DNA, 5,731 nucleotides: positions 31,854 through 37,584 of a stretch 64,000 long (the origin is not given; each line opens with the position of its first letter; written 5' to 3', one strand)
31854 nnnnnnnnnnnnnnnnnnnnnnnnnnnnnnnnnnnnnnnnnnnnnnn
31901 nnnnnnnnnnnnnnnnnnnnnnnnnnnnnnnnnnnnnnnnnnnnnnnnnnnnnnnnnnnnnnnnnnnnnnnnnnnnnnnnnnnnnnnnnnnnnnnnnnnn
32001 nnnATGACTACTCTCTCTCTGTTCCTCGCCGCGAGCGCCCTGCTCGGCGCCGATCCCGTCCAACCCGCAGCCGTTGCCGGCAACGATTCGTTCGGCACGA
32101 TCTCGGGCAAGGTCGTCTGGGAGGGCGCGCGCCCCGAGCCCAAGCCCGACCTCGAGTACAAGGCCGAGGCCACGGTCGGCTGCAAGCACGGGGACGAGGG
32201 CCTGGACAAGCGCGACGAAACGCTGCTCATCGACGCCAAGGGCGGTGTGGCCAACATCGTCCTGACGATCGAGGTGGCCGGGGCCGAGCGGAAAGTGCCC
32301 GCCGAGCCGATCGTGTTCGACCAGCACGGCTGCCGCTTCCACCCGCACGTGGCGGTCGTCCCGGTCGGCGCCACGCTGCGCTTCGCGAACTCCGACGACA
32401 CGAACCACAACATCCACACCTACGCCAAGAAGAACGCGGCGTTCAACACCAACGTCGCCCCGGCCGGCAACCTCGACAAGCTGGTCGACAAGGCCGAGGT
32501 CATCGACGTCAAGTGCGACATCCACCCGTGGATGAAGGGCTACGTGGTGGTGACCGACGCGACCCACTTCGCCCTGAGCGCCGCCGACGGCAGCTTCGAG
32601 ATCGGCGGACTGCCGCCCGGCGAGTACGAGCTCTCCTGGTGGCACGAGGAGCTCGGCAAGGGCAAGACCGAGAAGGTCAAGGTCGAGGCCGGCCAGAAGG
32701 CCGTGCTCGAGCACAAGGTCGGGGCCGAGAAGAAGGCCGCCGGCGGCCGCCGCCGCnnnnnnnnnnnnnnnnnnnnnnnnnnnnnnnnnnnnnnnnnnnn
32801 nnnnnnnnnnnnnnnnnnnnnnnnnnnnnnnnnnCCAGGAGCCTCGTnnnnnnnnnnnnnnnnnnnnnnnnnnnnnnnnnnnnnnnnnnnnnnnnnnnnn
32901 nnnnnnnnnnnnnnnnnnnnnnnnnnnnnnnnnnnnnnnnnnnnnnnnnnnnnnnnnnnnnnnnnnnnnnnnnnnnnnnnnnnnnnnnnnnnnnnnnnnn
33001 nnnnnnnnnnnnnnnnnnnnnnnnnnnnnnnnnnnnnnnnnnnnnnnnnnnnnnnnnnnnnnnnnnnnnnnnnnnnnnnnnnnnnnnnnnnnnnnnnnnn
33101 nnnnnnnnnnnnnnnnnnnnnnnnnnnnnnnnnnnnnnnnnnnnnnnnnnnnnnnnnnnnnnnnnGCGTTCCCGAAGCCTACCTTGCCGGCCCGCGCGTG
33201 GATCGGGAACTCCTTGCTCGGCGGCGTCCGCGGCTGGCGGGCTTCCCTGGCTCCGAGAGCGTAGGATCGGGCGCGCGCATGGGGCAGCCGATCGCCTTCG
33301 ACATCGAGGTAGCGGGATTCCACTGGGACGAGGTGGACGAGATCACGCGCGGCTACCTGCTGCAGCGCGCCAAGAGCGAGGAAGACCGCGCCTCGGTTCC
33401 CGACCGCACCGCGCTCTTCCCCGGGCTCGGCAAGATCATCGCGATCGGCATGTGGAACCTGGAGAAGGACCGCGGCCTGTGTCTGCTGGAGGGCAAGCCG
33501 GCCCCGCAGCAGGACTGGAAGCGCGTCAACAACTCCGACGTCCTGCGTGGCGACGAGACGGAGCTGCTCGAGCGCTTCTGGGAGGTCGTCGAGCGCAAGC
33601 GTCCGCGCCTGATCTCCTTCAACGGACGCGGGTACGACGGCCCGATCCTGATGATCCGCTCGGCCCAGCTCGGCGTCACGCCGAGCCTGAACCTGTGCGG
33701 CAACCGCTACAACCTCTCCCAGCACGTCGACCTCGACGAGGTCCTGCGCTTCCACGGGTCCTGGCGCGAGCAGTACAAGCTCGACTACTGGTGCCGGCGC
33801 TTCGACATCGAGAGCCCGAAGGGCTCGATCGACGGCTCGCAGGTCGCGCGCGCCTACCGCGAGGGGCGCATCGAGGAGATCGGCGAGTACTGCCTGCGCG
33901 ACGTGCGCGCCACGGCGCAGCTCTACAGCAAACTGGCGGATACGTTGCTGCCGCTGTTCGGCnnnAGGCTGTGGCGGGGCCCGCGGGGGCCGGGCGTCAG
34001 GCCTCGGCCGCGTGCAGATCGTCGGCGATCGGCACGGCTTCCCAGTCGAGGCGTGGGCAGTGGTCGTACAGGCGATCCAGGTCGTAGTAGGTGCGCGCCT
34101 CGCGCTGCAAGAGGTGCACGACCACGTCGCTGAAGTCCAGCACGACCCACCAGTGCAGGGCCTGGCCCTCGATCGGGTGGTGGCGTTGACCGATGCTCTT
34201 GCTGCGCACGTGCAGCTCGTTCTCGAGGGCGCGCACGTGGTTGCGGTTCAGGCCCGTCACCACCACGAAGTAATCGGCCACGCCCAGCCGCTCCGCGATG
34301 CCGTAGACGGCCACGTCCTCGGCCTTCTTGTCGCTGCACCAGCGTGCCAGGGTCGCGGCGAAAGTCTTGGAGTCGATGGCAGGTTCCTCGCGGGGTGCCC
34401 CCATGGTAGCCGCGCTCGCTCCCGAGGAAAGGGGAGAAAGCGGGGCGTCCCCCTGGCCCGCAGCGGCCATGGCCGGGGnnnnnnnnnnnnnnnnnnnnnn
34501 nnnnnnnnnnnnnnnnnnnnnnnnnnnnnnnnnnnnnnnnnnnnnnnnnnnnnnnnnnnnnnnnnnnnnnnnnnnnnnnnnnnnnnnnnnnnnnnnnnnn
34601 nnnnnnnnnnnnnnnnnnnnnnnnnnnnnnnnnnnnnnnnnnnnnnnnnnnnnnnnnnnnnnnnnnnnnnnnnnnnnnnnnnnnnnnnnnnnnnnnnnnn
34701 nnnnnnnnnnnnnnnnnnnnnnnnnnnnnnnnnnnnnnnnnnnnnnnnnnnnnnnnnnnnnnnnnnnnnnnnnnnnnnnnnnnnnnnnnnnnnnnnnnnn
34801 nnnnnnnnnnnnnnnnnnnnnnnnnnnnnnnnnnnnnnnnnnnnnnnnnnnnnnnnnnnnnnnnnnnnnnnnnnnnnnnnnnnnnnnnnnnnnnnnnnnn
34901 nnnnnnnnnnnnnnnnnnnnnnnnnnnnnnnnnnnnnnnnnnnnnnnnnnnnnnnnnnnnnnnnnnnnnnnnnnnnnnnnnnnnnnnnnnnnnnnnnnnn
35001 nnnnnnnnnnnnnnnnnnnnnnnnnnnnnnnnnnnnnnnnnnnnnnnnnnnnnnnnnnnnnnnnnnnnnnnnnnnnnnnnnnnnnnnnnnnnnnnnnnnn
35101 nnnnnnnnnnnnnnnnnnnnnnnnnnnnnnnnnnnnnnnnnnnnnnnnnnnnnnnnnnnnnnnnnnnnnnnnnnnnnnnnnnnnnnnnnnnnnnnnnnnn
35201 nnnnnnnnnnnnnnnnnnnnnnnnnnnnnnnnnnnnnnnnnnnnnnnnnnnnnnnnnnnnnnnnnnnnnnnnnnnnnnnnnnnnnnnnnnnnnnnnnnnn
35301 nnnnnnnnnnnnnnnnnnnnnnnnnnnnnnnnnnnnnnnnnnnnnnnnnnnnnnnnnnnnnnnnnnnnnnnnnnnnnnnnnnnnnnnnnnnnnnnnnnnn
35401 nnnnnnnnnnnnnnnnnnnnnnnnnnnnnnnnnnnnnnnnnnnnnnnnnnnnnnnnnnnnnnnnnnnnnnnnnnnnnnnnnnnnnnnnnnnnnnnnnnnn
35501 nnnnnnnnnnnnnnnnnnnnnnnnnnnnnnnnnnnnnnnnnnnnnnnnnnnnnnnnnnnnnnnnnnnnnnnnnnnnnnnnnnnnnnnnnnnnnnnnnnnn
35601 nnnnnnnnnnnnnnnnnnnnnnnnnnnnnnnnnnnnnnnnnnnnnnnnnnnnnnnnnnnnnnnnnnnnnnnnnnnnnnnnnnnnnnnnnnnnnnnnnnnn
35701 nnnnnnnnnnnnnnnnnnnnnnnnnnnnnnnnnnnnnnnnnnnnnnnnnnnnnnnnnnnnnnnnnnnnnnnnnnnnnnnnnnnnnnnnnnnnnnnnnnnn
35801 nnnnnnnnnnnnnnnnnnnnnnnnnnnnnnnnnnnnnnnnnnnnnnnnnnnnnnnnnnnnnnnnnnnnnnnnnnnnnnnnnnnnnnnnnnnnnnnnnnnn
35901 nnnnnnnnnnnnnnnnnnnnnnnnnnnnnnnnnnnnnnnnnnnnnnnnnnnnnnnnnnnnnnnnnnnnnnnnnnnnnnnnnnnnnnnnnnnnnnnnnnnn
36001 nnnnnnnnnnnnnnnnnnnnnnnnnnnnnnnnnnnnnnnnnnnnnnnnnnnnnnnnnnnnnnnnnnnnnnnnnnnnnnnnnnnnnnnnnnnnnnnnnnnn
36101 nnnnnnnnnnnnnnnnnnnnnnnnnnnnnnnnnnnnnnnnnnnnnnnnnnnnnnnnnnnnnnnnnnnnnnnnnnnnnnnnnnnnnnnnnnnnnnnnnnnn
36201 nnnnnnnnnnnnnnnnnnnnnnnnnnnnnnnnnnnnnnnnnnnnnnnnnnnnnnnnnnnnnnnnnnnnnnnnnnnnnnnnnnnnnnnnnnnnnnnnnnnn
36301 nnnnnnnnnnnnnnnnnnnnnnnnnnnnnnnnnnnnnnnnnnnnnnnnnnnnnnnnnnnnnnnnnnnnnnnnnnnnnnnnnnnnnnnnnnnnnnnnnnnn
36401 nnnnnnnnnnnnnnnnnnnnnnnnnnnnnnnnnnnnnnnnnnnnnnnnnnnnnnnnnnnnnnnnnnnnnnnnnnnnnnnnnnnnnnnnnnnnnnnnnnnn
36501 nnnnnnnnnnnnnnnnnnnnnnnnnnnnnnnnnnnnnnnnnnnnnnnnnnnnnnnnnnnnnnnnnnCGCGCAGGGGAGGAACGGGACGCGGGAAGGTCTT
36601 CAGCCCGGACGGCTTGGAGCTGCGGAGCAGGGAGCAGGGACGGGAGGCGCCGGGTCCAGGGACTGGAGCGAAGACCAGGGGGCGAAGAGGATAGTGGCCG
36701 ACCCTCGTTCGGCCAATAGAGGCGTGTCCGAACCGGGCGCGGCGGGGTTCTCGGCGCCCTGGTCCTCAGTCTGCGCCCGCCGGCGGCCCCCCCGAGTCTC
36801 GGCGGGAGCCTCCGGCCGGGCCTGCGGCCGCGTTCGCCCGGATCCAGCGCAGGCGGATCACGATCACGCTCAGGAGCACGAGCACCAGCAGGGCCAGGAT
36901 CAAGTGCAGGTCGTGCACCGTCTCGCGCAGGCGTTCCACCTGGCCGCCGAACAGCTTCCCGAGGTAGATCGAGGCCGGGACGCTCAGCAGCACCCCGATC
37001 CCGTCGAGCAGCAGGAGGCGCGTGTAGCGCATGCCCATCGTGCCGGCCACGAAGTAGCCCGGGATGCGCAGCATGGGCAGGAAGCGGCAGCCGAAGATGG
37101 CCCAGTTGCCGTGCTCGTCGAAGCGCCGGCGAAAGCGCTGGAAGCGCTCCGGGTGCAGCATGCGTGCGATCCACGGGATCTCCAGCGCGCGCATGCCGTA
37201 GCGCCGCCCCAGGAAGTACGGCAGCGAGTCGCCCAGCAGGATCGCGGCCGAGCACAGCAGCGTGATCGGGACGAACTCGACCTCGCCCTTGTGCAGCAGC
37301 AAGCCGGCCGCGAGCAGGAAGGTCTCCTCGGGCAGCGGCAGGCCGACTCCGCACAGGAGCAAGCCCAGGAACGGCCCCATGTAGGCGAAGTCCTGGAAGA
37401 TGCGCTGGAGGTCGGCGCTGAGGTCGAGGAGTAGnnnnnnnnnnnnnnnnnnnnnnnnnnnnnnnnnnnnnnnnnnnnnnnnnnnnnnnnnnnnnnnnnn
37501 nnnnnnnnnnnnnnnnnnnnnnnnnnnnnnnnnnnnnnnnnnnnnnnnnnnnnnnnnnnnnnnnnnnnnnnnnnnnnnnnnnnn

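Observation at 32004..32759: Cupredoxin-like terminal gene of the cytochrome operon with amicyanin-type C-x2-H-x2-M and a C-terminal Ig/CarboxypepD_reg-like domain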

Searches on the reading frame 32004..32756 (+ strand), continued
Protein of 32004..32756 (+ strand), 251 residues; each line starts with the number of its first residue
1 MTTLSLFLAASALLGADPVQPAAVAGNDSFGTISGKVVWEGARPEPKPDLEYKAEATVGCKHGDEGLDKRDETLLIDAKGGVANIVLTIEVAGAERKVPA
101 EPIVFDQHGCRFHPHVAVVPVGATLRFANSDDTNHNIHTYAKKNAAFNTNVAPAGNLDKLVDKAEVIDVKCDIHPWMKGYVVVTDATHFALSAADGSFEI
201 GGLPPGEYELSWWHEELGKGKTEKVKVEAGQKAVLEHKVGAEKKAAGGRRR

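Call 67: search_protein_families(library=pfam, proteins=[L078:6676-7431:+, L078:7409-8758:+, L078:3956-4789:-, L078:2135-3163:+, L078:634-2139:+, L078:3209-3889:+, L078:1946-3073:-, L078:580-2055:-, L078:8758-9681:+], max_evalue=0.01)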
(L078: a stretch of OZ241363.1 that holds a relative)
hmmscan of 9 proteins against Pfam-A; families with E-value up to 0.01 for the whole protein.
L078:6676-7431:+ (252 aa): 1 family
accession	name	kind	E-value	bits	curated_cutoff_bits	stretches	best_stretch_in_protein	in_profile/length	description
PF11821.13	ActD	-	2.3e-62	210.1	25.7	1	66-233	1-169/170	Alternative complex III, ActD subunit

L078:7409-8758:+ (450 aa): 0 families

L078:3956-4789:- (277 aa): 4 families
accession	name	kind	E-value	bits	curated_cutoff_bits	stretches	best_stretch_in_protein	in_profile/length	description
PF13620.12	CarboxypepD_reg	-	4.8e-08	33.7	32.3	1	223-272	30-80/82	Carboxypeptidase regulatory-like domain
PF14686.12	fn3_3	-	0.00057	20.1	24.4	1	223-266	27-72/75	Polysaccharide lyase family 4, domain II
PF09430.16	EMC7_beta-sandw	-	0.0056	17.3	26.6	1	221-252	19-50/122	ER membrane protein complex subunit 7, beta-sandwich domain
PF13715.12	CarbopepD_reg_2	-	0.0076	16.7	32.2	0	225-247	28-50/88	CarboxypepD_reg-like domain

L078:2135-3163:+ (343 aa): 1 family
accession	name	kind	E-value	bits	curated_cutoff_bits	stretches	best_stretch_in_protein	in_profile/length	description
PF01551.29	Peptidase_M23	-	7.2e-19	68.2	28.7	1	205-298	3-89/96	Peptidase family M23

L078:634-2139:+ (502 aa): 11 families
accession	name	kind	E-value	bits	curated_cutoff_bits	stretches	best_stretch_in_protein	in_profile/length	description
PF00890.30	FAD_binding_2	-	5.9e-44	151.3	20.4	1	16-481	2-411/414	FAD binding domain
PF01266.30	DAO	-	3e-10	40.6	27.9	1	15-224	1-208/353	FAD dependent oxidoreductase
PF03486.20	HI0933_like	-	4e-07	30.2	50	1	15-49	2-36/244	HI0933-like protein Rossmann domain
PF07992.20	Pyr_redox_2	-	7.3e-07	29.3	26.1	1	15-58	144-187/291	Pyridine nucleotide-disulphide oxidoreductase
PF12831.13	FAD_oxidored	-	6.4e-06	26.1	27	1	16-81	2-63/416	FAD dependent oxidoreductase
PF00070.33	Pyr_redox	-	2.4e-05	25.2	22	1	15-48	1-34/82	Pyridine nucleotide-disulphide oxidoreductase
PF01262.27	AlaDh_PNT_C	-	5.4e-05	23.2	23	1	10-73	25-88/214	Alanine dehydrogenase/PNT, C-terminal domain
PF13450.12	NAD_binding_8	-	6e-05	23.7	21.9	1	18-47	1-30/68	NAD(P)-binding Rossmann-like domain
PF01494.25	FAD_binding_3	-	0.00052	19.8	22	0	15-52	3-40/349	FAD binding domain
PF13738.12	Pyr_redox_3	-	0.0017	18.1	30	1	14-50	165-201/305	Pyridine nucleotide-disulphide oxidoreductase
PF13241.12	NAD_binding_7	-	0.0037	18.2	22.1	1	14-86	8-77/104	Putative NAD(P)-binding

L078:3209-3889:+ (227 aa): 3 families
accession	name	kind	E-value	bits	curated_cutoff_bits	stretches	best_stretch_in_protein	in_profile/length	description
PF00702.32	Hydrolase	-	5.7e-19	69.7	26.4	1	12-205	1-191/191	haloacid dehalogenase-like hydrolase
PF13419.12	HAD_2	-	6.8e-09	36.5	23.8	1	101-211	74-178/178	Haloacid dehalogenase-like hydrolase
PF13242.12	Hydrolase_like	-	0.00027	21.2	22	1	166-211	2-48/75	HAD-hyrolase-like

L078:1946-3073:- (375 aa): 0 families

L078:580-2055:- (491 aa): 0 families

L078:8758-9681:+ (308 aa): 4 families
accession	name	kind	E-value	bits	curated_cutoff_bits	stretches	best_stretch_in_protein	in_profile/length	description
PF13620.12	CarboxypepD_reg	-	2.4e-06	28.2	32.3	1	242-302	20-80/82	Carboxypeptidase regulatory-like domain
PF14686.12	fn3_3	-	0.00018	21.7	24.4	1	248-298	27-74/75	Polysaccharide lyase family 4, domain II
PF13715.12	CarbopepD_reg_2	-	0.0036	17.7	32.2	1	243-300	21-73/88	CarboxypepD_reg-like domain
PF09430.16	EMC7_beta-sandw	-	0.0039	17.8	26.6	1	246-274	19-47/122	ER membrane protein complex subunit 7, beta-sandwich domain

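Call 72: search_protein_families(library=ncbifam, proteins=[L078:5352-6815:+, L078:6676-7431:+, L078:7305-8663:+, L078:12604-13128:+, L078:13128-13931:+, L078:9749-11503:+], max_evalue=0.001)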
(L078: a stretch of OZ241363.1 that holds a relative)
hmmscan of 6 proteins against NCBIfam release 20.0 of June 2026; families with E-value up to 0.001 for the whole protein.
L078:5352-6815:+ (488 aa): 1 family
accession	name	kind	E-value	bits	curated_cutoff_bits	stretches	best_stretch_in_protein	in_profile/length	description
NF045798.1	DsrP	equivalog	2.6e-14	53.4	350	2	54-185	22-142/346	sulfate reduction electron transfer complex DsrMKJOP subunit DsrP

L078:6676-7431:+ (252 aa): 0 families

L078:7305-8663:+ (453 aa): 0 families

L078:12604-13128:+ (175 aa): 0 families

L078:13128-13931:+ (268 aa): 4 families
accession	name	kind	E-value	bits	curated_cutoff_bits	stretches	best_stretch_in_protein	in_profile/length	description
TIGR02866.1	CoxB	equivalog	9.2e-35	120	147.7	1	11-250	3-201/202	cytochrome c oxidase subunit II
NF050117.1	aa3_CtaC_Actin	exception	2.2e-20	72.9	250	1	5-251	25-243/244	aa3-type cytochrome oxidase subunit II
TIGR01432.1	QOXA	equivalog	2.3e-08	33.7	240.95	1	149-196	134-181/227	cytochrome aa3 quinol oxidase subunit II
TIGR01433.1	CyoA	equivalog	5e-07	29.4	266.2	1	150-249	134-221/226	ubiquinol oxidase subunit II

L078:9749-11503:+ (585 aa): 6 families
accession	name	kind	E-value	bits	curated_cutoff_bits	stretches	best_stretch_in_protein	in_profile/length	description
TIGR02891.1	CtaD_CoxA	equivalog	2.7e-173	577.2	670.75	1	25-558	2-502/504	cytochrome c oxidase subunit I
NF050116.1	cyt_aa3_Actin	exception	4.9e-135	451.3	880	1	24-556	2-503/522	aa3-type cytochrome oxidase subunit I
TIGR02882.1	QoxB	equivalog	4.1e-120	402.1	1015.5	1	20-555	40-545/643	cytochrome aa3 quinol oxidase subunit I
TIGR02843.1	CyoB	equivalog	6e-114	381.8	1020.35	1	20-558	43-555/646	cytochrome o ubiquinol oxidase subunit I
NF011592.0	PRK15017.1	equivalog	1.8e-93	314.5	1271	1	20-555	44-553/663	cytochrome o ubiquinol oxidase subunit I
NF041075.1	quin_ox_SoxB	equivalog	1.7e-14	53.7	700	1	272-425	200-355/468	proton pump complex quinol oxidase subunit SoxB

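Call 81: find_encoding_contigs(protein=P0272, flank=10000, max_places=1)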
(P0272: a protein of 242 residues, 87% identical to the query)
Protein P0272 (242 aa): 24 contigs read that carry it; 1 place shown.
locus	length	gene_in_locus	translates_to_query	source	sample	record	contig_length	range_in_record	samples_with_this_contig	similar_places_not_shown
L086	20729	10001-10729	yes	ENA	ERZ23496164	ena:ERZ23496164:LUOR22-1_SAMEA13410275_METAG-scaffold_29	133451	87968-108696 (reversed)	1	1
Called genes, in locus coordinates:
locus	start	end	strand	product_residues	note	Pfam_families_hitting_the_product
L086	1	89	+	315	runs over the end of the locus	PF02729:OTCace_N, PF00185:OTCace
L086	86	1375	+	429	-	PF01979:Amidohydro_1, PF07969:Amidohydro_3 (faint), PF12890:DHOase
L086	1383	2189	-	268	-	PF23441:SDR (weak), PF00106:adh_short, PF08659:KR, PF13561:adh_short_C2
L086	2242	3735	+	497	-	PF00070:Pyr_redox (faint), PF00890:FAD_binding_2, PF01266:DAO, PF03486:HI0933_like (faint), PF07992:Pyr_redox_2 (faint), PF12831:FAD_oxidored (faint)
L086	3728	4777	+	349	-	PF01551:Peptidase_M23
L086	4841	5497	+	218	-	PF00702:Hydrolase, PF13419:HAD_2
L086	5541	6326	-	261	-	PF13620:CarboxypepD_reg (faint)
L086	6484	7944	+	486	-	PF03916:NrfD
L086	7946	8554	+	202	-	PF11821:ActD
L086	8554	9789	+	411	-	-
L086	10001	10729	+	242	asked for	PF13620:CarboxypepD_reg (weak)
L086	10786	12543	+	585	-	PF00115:COX1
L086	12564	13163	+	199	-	PF00510:COX3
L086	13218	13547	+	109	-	PF03626:COX4_pro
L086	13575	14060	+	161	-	-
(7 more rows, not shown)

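Call 84: search_solved_structures(query=A1, max_evalue=0.01, show_alignments=2)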
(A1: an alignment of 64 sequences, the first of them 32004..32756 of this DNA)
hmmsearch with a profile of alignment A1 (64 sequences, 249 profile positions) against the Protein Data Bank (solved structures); distinct sequences matched with E-value up to 0.01: 17.
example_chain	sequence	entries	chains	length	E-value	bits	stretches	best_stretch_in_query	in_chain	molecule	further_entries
9c7v_B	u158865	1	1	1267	1.8e-06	30.6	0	180-215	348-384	BOS complex subunit NOMO2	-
5fc9_A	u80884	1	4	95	8.6e-06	28.4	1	111-181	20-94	Blue (Type 1) copper domain protein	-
1sfd_A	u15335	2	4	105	1.2e-05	28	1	94-181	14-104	Amicyanin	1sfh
1sf3_A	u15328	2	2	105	1.5e-05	27.6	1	94-181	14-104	Amicyanin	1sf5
4p5r_A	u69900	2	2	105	1.5e-05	27.6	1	94-181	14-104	Amicyanin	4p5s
2qdv_A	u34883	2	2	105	3.3e-05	26.5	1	94-181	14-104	Amicyanin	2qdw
2gb2_A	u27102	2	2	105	3.6e-05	26.4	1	94-181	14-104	Amicyanin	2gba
1mda_A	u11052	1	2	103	4.6e-05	26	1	94-181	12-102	AMICYANIN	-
1aac_A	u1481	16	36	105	4.9e-05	26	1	94-181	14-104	AMICYANIN | PROTEIN (AMICYANIN)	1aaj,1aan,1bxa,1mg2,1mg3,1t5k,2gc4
10ps_A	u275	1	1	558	0.00032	23.3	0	187-210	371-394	Serine-aspartate repeat-containing protein D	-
3ply_A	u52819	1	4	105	0.00035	23.1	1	94-181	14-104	Amicyanin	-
9cck_A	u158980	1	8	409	0.00044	22.8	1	110-181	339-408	Copper-containing nitrite reductase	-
3ie9_A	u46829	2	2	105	0.00047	22.7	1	94-181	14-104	Amicyanin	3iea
2idq_A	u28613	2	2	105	0.0013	21.2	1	94-181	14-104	Amicyanin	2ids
2idt_A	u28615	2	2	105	0.0016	21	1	94-181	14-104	Amicyanin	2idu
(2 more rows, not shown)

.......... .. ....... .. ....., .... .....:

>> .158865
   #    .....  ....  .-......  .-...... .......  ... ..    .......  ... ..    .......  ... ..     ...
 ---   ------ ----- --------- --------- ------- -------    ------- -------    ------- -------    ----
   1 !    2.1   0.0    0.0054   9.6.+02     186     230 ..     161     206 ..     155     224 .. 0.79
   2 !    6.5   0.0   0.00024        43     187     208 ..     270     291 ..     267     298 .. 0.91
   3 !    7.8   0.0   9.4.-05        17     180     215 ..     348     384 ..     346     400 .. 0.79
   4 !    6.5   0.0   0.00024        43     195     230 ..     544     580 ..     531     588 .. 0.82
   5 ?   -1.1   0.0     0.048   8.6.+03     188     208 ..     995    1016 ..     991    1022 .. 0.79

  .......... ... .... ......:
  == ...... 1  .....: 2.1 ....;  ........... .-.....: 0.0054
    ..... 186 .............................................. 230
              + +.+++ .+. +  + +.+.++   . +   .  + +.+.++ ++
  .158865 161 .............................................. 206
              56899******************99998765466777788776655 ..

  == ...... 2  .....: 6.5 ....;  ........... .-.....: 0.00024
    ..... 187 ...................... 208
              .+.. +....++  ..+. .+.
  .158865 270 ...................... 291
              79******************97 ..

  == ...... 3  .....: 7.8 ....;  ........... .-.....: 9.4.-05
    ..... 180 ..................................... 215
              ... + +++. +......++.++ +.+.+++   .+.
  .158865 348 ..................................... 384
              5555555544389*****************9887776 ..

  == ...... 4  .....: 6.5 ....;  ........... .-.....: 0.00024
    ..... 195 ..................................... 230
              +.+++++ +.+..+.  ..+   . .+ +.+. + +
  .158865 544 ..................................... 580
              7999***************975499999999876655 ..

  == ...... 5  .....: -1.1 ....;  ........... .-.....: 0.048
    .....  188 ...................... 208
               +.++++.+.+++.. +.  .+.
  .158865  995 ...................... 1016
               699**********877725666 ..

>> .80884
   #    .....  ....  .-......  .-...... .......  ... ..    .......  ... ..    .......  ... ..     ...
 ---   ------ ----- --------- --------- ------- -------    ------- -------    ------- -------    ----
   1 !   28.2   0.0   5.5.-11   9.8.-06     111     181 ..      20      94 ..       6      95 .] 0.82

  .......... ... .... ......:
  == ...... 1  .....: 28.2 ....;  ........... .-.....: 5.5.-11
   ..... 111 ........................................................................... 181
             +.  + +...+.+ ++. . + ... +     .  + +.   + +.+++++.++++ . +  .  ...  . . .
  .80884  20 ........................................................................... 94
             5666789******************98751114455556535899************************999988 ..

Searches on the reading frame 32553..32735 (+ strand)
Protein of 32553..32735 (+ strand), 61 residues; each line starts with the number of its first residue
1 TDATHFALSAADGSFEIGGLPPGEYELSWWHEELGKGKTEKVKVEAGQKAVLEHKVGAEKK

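Call 24: search_protein_families(library=pfam, proteins=[window:32553-32735:+], max_evalue=10)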
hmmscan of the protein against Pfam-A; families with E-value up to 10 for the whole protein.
seq(61 aa): 4 families
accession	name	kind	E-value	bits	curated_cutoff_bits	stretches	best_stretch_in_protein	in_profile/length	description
PF13620.12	CarboxypepD_reg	-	5.8e-07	30.2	32.3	1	2-53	27-78/82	Carboxypeptidase regulatory-like domain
PF14686.12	fn3_3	-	3.5e-06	27.1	24.4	1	10-50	31-73/75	Polysaccharide lyase family 4, domain II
PF09430.16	EMC7_beta-sandw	-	0.14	12.8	26.6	1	6-31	22-47/122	ER membrane protein complex subunit 7, beta-sandwich domain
PF20315.3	DUF6611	-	0.28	11.7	27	1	5-31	132-158/168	Family of unknown function (DUF6611)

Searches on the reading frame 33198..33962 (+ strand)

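Call 7: search_protein_families(library=pfam, proteins=[window:33198-33962:+], max_evalue=0.001)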
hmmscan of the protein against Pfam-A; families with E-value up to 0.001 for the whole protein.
window:33198-33962:+ (255 aa): 2 families
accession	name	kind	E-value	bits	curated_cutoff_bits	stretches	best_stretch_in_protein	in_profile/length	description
PF10108.15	DNA_pol_B_exo2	-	3.9e-23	82.7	24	1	109-246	26-173/213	Predicted 3'-5' exonuclease related to the exonuclease domain of PolB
PF13482.12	RNase_H_2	-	3.9e-11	43.6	22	1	119-246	43-164/165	RNase_H superfamily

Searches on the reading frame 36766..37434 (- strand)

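Call 7: search_protein_families(library=pfam, proteins=[window:36766-37434:-], max_evalue=0.001)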
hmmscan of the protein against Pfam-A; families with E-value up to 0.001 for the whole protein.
window:36766-37434:- (222 aa): 1 family
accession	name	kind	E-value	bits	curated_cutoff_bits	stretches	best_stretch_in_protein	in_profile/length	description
PF09335.16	VTT_dom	-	1.2e-17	64.9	33.9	1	34-160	1-122/123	VTT domain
